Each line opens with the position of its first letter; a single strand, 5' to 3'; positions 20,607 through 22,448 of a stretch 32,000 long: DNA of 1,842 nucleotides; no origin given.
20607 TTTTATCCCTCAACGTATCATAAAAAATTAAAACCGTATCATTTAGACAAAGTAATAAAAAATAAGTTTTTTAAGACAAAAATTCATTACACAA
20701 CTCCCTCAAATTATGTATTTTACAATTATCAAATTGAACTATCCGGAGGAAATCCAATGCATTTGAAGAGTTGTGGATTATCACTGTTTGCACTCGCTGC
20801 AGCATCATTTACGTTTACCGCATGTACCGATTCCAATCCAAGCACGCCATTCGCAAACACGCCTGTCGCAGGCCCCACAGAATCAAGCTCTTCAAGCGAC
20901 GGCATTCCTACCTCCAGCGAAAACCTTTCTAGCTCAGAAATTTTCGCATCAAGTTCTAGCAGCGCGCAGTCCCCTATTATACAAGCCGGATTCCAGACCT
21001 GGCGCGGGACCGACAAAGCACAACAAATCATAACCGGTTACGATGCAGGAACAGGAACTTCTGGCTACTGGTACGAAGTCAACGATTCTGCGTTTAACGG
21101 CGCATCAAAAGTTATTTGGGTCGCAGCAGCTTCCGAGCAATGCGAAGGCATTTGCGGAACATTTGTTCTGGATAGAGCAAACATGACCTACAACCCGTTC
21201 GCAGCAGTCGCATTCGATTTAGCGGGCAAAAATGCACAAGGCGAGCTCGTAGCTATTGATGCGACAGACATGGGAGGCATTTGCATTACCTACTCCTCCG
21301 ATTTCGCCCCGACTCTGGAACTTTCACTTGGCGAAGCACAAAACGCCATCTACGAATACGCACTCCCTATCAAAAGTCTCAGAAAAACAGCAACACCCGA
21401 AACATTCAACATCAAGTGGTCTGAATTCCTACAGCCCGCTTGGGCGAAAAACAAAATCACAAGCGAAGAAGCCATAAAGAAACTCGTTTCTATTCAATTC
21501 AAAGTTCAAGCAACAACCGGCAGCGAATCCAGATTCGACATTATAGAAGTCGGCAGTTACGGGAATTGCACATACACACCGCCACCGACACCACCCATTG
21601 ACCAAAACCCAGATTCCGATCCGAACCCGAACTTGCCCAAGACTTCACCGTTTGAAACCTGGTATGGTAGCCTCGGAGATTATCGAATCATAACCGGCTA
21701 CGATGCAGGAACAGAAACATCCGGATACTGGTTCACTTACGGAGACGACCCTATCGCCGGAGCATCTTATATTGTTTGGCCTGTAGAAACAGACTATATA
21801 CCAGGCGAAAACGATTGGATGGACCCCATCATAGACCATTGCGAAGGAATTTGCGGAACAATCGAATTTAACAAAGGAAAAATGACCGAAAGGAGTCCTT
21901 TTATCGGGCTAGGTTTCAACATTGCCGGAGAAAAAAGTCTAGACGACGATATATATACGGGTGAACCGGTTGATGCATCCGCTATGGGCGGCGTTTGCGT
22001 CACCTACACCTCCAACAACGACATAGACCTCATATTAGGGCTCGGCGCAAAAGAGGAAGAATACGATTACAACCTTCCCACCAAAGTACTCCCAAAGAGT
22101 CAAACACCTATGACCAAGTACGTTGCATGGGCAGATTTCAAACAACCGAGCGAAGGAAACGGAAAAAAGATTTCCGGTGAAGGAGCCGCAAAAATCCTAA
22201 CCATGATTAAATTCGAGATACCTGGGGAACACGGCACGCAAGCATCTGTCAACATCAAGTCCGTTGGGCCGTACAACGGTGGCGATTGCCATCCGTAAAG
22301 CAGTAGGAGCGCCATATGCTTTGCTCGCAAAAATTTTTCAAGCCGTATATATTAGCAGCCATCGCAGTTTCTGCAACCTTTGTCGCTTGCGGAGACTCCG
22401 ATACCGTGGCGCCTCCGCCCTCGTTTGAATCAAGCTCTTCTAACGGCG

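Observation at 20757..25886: Tandem triplet of lipoproteins carrying six copies of an unrecognised ~200-aa four-cysteine module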

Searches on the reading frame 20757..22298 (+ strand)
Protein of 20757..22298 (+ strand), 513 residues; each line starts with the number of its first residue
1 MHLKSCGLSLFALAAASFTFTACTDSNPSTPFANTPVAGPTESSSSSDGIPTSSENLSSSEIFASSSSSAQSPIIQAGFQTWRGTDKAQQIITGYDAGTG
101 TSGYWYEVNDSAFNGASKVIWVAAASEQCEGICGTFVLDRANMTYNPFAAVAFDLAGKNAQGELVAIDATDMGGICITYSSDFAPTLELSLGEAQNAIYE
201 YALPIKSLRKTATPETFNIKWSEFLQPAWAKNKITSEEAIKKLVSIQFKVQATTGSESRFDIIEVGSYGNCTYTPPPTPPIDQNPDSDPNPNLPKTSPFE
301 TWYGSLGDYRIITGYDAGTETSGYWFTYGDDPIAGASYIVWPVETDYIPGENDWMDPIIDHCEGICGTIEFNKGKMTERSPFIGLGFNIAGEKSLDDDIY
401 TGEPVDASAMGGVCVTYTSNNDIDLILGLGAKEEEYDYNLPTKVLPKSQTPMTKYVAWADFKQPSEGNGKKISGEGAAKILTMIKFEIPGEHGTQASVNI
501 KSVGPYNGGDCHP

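Call 3: search_protein_families(library=pfam, proteins=[window:20757-22298:+], max_evalue=1)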
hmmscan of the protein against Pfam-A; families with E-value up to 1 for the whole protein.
window:20757-22298:+ (513 aa): 0 families

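Call 4: search_protein_families(library=ncbifam, proteins=[window:20757-22298:+], max_evalue=1)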
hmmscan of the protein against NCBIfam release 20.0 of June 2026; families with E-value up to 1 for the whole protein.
window:20757-22298:+ (513 aa): 1 family
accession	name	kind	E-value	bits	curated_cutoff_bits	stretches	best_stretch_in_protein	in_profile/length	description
NF037973.1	metallo_SslE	exception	0.017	12.5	3000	1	271-331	62-122/1519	lipoprotein metalloprotease SslE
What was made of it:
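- On Fib_succ_major (TIGR02145 / PF09603) and fibro-slime: There is no hit in P1-P3 (calls 3, 4).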
